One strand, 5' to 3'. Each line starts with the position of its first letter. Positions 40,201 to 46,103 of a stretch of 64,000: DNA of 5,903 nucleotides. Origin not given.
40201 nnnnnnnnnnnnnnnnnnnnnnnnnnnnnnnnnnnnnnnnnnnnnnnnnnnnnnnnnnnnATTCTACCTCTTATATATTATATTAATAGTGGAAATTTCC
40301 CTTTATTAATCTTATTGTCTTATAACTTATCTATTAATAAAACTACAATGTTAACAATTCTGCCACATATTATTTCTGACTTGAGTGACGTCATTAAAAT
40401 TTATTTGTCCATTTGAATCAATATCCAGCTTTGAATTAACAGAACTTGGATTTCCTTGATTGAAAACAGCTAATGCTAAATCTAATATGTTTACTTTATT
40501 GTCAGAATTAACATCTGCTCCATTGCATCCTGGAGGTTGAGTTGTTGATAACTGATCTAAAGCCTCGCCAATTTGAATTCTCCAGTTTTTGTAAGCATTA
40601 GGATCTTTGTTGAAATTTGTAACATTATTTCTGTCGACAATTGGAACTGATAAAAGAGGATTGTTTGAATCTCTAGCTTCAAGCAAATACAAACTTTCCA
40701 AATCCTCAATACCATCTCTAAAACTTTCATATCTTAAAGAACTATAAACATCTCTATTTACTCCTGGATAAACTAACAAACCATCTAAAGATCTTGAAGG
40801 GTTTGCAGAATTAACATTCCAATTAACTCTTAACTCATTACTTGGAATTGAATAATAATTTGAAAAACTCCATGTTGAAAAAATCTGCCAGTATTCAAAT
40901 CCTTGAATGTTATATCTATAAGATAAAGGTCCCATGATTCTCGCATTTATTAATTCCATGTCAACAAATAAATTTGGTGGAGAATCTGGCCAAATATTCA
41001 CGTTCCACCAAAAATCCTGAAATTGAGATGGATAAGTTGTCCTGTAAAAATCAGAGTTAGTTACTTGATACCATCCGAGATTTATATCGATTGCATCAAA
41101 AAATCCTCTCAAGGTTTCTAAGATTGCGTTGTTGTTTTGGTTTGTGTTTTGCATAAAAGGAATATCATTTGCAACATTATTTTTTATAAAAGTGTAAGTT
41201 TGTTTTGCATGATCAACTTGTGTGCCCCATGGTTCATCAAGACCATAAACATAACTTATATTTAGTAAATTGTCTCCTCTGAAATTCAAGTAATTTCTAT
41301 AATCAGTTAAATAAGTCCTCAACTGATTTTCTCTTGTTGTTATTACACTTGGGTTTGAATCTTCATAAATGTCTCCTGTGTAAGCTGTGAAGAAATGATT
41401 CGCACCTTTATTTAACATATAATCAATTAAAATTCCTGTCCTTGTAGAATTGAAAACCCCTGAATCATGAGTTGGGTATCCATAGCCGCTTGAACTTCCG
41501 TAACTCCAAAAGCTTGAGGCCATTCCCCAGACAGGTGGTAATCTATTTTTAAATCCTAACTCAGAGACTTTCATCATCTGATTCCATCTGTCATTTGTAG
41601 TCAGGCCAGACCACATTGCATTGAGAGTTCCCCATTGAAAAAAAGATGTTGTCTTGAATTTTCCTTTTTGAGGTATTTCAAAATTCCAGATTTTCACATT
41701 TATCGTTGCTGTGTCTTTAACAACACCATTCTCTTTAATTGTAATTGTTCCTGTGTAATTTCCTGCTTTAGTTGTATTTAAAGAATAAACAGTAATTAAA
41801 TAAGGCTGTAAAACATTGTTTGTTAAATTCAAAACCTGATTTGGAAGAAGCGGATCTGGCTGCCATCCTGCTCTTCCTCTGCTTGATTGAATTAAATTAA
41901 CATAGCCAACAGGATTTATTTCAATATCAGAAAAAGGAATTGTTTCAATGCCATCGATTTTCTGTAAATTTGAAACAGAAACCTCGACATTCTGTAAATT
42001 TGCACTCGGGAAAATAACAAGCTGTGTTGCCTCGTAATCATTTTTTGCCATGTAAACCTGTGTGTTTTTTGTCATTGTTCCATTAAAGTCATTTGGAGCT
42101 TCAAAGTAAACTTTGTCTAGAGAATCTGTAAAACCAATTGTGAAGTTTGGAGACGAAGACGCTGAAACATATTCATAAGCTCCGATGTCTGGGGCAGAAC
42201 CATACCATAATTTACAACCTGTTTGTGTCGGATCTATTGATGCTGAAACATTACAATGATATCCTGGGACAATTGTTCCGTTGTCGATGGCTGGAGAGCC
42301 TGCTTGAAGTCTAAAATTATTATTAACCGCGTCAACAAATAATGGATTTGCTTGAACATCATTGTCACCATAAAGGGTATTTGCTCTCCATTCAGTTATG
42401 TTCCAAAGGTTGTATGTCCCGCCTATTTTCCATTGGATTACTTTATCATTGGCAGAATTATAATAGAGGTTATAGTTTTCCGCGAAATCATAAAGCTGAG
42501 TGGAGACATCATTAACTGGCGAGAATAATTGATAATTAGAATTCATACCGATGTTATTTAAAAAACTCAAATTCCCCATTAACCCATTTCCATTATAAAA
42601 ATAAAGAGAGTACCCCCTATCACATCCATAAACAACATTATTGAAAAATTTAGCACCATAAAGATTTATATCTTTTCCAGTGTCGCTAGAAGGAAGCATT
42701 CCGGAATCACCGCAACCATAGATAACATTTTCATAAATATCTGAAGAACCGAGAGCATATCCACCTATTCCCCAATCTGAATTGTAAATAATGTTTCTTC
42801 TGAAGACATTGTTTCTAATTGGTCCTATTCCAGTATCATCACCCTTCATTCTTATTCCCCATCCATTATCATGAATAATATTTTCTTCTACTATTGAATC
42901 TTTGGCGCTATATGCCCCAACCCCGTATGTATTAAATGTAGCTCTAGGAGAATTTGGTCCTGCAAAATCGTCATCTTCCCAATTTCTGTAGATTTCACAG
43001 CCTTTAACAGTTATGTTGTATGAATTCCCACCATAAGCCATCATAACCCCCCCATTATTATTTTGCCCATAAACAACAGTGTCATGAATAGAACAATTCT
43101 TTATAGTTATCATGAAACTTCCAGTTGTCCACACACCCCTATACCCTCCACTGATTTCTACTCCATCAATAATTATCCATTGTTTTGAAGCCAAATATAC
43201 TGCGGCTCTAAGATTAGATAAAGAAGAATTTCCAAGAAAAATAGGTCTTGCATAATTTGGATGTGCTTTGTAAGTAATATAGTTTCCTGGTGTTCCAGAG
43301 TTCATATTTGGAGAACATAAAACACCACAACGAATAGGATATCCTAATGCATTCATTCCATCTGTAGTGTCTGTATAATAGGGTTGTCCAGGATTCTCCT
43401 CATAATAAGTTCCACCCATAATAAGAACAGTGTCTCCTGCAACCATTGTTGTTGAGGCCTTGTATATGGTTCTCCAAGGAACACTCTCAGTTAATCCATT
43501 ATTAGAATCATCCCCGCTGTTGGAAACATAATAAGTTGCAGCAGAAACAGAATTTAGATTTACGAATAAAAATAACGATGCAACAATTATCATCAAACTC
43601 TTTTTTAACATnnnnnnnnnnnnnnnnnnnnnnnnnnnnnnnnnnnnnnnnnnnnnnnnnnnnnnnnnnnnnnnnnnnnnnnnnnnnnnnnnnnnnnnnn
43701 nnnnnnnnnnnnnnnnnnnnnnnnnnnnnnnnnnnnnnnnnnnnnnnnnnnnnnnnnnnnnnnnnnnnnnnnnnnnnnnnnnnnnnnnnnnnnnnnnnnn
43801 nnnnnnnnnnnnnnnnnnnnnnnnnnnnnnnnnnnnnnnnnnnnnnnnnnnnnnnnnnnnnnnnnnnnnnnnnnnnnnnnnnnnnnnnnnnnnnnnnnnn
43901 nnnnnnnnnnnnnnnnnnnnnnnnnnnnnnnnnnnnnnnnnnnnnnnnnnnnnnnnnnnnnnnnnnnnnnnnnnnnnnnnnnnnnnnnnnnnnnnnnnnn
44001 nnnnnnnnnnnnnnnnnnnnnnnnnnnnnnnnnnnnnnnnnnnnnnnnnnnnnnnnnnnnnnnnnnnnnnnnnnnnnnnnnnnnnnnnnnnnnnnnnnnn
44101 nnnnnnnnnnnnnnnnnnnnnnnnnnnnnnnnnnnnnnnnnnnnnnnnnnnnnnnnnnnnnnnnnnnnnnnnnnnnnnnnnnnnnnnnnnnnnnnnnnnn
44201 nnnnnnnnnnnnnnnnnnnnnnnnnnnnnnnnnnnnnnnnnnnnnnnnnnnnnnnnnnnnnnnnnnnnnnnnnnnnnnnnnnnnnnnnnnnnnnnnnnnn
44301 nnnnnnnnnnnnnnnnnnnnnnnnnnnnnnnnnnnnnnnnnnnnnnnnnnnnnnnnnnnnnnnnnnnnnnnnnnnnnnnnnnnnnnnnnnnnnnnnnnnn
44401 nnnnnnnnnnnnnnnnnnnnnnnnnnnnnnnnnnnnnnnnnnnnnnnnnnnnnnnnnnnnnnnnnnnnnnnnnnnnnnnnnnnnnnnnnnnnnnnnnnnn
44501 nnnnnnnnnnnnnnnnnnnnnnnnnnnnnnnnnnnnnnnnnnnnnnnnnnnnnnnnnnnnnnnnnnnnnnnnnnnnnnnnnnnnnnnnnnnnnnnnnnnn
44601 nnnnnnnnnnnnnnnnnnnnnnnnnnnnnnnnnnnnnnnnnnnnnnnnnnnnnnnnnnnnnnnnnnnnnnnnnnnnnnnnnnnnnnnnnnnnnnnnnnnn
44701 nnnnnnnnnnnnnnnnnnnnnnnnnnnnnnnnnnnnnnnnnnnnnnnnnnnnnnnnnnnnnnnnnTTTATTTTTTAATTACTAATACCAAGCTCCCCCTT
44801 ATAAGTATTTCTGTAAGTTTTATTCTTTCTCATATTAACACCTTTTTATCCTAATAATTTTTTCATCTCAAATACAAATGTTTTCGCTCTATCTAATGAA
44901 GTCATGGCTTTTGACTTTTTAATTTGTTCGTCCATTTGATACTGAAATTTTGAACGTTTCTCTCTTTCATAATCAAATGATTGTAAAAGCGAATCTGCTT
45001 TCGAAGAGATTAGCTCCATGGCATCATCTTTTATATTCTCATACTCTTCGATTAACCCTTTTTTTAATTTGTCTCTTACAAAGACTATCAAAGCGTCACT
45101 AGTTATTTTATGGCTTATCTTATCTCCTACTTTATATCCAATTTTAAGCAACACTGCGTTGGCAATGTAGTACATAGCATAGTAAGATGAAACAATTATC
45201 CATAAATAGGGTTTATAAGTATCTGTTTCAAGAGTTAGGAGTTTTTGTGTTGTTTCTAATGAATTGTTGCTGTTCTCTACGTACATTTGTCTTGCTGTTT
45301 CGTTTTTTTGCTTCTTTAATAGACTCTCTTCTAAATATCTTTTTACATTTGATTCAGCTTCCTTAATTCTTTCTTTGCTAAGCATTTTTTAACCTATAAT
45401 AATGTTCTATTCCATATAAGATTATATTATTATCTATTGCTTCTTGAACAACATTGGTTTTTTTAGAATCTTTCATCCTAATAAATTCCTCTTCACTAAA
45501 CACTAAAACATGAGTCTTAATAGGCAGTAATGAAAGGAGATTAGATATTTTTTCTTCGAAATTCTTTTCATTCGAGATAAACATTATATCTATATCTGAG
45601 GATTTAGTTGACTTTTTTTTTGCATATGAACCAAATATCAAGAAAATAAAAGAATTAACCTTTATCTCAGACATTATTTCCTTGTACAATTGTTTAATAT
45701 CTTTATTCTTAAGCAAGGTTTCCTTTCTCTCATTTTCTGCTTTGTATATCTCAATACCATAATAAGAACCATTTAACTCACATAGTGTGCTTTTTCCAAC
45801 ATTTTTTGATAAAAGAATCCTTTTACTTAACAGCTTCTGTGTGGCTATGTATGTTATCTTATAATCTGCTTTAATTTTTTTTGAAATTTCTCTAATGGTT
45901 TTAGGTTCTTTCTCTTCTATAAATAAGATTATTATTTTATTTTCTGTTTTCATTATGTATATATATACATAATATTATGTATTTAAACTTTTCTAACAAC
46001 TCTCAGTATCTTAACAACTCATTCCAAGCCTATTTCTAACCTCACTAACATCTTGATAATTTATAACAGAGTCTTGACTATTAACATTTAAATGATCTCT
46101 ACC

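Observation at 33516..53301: Cellulosome-like cohesin-dockerin surface assembly in a putative small archaeon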

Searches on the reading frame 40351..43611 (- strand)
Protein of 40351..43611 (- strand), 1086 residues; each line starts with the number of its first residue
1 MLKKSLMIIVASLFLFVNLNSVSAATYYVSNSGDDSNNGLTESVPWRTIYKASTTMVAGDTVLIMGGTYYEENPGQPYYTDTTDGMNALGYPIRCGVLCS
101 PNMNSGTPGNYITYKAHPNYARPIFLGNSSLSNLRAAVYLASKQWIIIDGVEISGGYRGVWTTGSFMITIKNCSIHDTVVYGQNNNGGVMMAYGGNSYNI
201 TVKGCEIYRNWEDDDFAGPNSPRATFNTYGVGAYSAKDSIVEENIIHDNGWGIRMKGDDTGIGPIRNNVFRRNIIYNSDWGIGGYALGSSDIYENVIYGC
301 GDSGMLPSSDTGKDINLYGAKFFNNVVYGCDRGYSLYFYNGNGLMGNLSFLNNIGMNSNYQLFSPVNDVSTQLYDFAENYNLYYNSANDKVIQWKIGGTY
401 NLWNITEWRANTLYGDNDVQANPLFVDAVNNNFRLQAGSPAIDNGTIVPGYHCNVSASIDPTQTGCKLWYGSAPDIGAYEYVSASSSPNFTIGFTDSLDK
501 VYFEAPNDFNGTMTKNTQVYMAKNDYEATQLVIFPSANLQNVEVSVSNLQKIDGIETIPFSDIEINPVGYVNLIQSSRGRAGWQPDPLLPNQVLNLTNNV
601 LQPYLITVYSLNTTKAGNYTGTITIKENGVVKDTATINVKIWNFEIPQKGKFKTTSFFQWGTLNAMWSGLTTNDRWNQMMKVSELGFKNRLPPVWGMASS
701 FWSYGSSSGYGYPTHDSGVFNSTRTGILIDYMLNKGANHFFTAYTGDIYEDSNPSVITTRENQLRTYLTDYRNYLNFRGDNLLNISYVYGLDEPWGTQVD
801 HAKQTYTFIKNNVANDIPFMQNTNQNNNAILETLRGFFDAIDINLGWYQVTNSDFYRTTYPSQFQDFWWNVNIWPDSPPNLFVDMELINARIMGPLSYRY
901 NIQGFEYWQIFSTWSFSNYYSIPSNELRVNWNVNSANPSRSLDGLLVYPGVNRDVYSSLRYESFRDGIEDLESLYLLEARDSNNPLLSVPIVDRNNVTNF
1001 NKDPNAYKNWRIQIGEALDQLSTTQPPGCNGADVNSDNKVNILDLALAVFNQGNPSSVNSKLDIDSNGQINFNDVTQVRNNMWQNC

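Call 4: search_protein_families(library=pfam, proteins=[window:40351-43611:-], max_evalue=0.1)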
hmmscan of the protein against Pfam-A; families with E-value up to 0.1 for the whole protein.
window:40351-43611:- (1086 aa): 5 families
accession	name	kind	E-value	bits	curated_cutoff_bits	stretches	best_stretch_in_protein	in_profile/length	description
PF13320.12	GH123_cat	-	2.4e-13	50.6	23.1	1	761-977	132-324/324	Glycoside hydrolase 123, catalytic domain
PF07602.17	DUF1565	-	7.6e-07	29.1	20.3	1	32-273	2-227/257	Protein of unknown function (DUF1565)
PF22680.2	Glyco_hydro_123_N_2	-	4.6e-06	27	27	1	498-626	4-141/142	Glycoside hydrolase 123 N-terminal domain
PF19543.5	GH123_N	-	5.5e-06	25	22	1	516-651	192-315/969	Glycoside hydrolase 123, N-terminal domain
PF00404.24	Dockerin_1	-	0.00071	20.2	22.9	1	1033-1081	3-55/57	Dockerin type I domain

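Call 49: search_protein_families(library=ncbifam, proteins=[window:40351-43611:-], max_evalue=0.01)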
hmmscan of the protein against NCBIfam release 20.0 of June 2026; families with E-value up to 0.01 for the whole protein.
window:40351-43611:- (1086 aa): 3 families
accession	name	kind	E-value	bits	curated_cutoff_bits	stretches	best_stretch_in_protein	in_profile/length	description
NF041899.1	pec_ly_PelN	equivalog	2.9e-13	49.4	740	1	3-156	4-143/437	pectate lyase PelN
NF047854.1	LIC10774_subfam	equivalog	1.4e-08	34.1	380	1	23-263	57-283/358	LIC10774/LIC10365 family surface protein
NF041518.1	choice_anch_Q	domain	1.4e-06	28.4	25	1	431-481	15-57/58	choice-of-anchor Q domain-containing protein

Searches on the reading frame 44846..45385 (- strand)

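Call 48: search_protein_families(library=pfam, proteins=[window:44846-45385:-], max_evalue=0.01)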
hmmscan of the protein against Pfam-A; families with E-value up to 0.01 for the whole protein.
window:44846-45385:- (179 aa): 1 family
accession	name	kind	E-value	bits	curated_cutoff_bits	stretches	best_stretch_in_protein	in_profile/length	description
PF05168.19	HEPN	-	0.0041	17.7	22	1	37-171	6-111/117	HEPN domain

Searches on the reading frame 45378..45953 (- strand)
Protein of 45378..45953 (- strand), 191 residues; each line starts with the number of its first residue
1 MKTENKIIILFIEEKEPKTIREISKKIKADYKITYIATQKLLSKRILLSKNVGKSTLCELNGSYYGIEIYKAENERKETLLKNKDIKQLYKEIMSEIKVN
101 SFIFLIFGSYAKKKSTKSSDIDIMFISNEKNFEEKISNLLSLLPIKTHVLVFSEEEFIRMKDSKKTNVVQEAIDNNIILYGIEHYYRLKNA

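Call 48: search_protein_families(library=pfam, proteins=[window:45378-45953:-], max_evalue=0.01)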
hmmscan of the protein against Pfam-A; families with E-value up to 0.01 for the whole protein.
window:45378-45953:- (191 aa): 3 families
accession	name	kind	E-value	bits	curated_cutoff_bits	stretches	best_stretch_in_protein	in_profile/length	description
PF18765.7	Polbeta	-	1.1e-08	35.6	26.9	1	104-181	16-89/93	Polymerase beta, Nucleotidyltransferase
PF01909.29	NTP_transf_2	-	2.4e-08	34.7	21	1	105-173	18-91/93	Nucleotidyltransferase domain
PF22600.2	MTPAP-like_central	-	7.4e-05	23.3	27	1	77-147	17-85/139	Poly(A) RNA polymerase, mitochondrial-like, central palm domain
